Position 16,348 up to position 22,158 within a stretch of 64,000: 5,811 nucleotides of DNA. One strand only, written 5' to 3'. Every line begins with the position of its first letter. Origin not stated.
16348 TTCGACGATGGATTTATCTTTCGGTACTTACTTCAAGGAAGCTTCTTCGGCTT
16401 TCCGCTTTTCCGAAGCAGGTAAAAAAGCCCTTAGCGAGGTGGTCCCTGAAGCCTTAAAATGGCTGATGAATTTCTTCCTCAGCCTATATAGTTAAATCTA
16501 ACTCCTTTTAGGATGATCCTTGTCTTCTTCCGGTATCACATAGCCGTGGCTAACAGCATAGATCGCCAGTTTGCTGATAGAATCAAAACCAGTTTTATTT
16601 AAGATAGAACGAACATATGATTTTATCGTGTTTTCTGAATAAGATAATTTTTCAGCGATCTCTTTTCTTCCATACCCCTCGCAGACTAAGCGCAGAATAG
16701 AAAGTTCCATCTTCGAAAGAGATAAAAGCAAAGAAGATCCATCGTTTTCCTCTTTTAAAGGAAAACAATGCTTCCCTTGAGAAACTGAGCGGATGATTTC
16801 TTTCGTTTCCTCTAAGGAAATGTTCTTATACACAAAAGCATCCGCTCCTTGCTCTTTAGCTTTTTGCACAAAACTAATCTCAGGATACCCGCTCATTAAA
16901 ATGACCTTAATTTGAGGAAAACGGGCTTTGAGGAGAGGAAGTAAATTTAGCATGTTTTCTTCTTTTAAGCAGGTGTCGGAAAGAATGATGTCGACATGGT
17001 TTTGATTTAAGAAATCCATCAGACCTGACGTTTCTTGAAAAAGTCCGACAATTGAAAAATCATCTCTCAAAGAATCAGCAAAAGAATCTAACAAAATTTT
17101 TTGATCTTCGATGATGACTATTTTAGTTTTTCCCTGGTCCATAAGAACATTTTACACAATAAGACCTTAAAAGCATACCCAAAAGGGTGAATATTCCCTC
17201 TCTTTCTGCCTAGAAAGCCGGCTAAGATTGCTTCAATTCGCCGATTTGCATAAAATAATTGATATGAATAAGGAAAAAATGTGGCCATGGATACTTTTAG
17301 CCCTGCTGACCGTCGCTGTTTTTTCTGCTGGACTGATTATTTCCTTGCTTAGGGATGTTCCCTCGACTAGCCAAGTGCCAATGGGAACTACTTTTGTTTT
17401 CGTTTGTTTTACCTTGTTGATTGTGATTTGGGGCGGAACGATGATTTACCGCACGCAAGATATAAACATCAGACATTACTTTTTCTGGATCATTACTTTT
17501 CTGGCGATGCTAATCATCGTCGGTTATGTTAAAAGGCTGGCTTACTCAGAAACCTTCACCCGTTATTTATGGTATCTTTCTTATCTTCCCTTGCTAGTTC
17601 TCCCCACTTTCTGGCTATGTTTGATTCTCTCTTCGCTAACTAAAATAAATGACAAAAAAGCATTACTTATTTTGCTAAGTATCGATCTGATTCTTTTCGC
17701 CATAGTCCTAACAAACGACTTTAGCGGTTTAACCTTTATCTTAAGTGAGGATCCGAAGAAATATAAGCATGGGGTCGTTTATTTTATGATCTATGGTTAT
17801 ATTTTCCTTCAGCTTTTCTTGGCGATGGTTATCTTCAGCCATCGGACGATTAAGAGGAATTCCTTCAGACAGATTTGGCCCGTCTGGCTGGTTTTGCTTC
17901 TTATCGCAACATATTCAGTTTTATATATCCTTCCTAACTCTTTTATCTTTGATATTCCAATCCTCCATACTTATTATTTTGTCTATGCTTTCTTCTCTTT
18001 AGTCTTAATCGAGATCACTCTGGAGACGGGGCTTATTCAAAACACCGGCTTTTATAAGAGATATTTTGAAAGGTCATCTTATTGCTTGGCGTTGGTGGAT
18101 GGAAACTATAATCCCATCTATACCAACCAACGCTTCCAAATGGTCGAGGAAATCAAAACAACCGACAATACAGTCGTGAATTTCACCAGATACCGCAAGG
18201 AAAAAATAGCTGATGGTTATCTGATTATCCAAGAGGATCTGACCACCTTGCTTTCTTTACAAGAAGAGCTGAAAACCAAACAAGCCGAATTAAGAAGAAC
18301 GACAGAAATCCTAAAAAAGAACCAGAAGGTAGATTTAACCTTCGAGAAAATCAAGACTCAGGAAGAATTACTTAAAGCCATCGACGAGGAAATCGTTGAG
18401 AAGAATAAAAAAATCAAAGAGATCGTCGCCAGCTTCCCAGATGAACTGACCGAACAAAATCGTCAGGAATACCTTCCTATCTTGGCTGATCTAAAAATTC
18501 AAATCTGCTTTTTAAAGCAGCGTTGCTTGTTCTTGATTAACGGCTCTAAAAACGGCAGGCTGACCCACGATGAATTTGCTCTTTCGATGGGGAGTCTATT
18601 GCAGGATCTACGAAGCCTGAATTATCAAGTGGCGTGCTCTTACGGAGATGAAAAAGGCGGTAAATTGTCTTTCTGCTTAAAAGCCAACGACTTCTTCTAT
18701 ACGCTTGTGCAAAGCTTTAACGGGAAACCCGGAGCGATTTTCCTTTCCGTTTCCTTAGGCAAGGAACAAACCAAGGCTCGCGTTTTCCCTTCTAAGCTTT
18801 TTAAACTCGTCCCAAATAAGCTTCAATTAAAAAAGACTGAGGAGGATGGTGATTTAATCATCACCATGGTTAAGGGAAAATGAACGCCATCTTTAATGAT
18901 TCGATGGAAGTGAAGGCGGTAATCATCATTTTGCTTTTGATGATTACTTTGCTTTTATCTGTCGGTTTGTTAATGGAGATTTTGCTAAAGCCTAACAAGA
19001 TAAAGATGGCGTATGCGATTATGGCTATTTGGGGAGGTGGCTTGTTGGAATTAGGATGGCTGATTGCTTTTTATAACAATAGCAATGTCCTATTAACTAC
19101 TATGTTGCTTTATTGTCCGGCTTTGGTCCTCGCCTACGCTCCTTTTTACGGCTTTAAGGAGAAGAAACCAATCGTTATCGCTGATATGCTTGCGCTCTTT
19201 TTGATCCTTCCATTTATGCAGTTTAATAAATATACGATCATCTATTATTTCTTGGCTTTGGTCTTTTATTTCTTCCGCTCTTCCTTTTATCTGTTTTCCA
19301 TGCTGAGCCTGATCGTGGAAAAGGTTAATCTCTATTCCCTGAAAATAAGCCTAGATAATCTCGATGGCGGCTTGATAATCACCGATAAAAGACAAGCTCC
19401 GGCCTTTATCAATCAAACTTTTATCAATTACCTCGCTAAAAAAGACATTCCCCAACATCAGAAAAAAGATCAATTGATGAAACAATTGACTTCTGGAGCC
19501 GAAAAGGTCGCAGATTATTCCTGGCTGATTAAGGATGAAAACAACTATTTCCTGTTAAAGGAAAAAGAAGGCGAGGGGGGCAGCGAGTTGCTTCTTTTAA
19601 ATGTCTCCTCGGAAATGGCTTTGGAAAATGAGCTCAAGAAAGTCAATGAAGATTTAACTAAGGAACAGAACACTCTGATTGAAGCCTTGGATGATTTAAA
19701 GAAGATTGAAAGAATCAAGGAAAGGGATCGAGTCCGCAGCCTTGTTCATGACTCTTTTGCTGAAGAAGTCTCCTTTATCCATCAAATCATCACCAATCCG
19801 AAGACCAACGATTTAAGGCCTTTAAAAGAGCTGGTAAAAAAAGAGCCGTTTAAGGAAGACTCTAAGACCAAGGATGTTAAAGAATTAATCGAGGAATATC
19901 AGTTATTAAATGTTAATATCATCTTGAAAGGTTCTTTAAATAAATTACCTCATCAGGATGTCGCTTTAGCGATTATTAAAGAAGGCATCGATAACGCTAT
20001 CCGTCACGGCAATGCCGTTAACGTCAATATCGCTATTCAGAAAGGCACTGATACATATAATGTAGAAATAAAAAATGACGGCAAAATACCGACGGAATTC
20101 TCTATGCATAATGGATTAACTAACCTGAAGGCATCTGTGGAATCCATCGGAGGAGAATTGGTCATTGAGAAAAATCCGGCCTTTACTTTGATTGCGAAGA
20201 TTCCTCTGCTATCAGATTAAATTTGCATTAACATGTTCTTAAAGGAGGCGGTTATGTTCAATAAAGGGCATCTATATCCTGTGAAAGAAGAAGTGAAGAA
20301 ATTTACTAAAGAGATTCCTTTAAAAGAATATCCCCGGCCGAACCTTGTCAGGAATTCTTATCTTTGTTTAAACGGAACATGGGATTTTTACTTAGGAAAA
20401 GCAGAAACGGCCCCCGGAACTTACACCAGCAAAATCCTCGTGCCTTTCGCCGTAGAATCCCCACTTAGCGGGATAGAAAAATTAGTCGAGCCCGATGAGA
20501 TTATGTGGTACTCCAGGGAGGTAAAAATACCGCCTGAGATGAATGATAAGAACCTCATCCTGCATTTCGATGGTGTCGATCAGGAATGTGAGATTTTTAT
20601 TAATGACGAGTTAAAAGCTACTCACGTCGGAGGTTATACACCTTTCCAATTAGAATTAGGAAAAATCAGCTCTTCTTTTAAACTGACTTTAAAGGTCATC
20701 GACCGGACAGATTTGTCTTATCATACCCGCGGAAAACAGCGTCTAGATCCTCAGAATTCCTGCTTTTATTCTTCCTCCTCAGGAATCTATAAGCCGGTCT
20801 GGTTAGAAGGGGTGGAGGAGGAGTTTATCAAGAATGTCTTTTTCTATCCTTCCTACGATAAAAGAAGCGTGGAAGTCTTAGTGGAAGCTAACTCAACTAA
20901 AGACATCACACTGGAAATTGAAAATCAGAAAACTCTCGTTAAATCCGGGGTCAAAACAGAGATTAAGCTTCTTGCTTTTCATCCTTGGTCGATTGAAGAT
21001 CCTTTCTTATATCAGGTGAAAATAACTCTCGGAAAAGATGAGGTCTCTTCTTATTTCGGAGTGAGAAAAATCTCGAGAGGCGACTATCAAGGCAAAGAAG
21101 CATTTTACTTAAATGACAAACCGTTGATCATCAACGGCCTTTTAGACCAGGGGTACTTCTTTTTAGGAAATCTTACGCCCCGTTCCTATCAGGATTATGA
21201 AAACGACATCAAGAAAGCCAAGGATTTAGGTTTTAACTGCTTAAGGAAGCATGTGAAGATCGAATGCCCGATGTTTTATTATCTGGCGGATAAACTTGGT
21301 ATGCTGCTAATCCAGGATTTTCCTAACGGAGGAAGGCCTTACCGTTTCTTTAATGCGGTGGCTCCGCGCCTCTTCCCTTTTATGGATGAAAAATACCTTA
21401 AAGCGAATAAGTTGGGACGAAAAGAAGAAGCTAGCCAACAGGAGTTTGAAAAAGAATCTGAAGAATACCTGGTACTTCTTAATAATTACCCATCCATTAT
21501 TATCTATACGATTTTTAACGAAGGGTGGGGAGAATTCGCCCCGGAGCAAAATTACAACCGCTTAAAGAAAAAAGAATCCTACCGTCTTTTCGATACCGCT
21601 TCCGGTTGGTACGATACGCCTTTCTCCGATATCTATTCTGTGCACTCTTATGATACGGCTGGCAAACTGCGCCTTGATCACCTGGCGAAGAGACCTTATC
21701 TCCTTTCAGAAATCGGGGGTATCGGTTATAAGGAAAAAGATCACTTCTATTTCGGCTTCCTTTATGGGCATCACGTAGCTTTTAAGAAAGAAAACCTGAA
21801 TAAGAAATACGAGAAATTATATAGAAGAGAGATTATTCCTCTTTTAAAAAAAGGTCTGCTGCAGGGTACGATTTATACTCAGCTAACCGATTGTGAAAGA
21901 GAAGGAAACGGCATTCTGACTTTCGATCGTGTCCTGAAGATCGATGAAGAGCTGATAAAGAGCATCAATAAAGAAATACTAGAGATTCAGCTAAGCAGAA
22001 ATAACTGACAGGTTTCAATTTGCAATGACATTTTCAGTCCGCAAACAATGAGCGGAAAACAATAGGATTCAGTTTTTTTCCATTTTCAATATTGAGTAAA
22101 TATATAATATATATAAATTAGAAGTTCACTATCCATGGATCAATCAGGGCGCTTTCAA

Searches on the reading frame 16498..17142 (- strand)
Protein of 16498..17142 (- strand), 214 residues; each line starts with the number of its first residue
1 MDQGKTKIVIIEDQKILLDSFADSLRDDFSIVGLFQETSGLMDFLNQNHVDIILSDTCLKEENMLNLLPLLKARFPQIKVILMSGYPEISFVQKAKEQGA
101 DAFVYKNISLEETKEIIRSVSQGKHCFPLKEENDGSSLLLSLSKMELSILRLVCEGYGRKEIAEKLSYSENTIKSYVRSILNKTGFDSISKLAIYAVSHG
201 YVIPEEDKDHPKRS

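Call 58: search_protein_families(library=pfam, proteins=[window:16498-17142:-])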
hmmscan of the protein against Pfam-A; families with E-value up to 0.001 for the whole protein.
window:16498-17142:- (214 aa): 4 families
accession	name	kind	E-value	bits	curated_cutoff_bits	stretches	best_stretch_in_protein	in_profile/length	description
PF00072.30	Response_reg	-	1.3e-15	58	30.2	1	8-117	1-110/111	Response regulator receiver domain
PF00196.25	GerE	-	1.4e-12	47.4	23.5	1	141-196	2-57/57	Bacterial regulatory proteins, luxR family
PF13384.12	HTH_23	-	0.00037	20.7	24.6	1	147-185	8-45/50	Homeodomain-like domain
PF08281.18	Sigma70_r4_2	-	0.00087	19.3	25.7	0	140-178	9-48/54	Sigma-70, region 4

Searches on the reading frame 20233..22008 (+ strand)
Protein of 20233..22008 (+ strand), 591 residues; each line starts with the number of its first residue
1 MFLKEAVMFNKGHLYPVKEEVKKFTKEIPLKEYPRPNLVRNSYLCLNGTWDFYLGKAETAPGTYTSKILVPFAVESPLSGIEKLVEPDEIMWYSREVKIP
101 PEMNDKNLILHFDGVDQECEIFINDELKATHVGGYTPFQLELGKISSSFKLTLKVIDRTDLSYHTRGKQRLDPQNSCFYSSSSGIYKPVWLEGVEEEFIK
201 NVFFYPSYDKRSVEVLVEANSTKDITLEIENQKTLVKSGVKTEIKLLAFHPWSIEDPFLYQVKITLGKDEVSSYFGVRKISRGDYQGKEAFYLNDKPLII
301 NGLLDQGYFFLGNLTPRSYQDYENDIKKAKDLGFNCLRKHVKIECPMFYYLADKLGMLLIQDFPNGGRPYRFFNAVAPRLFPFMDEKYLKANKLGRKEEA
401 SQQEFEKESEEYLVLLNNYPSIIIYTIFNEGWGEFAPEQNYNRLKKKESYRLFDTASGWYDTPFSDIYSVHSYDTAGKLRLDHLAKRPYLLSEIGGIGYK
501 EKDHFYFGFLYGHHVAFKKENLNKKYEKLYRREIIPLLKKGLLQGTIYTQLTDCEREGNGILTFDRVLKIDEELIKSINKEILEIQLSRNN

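Call 58: search_protein_families(library=pfam, proteins=[window:20233-22008:+])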
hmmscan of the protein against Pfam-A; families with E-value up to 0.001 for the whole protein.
window:20233-22008:+ (591 aa): 4 families
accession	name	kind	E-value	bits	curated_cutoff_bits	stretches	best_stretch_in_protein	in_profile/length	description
PF02837.24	Glyco_hydro_2_N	-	6e-10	39.7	28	1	88-191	64-165/169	Glycosyl hydrolases family 2, sugar binding domain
PF00703.27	Glyco_hydro_2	-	7.7e-08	33.5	23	1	199-278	3-109/109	Glycosyl hydrolases family 2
PF02836.23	Glyco_hydro_2_C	-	0.00014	21.6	21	1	288-467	5-172/302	Glycosyl hydrolases family 2, TIM barrel domain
PF22666.2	Glyco_hydro_2_N2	-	0.00018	22.1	27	1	89-156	48-116/167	Glycosyl hydrolase 2 galactose-binding domain-like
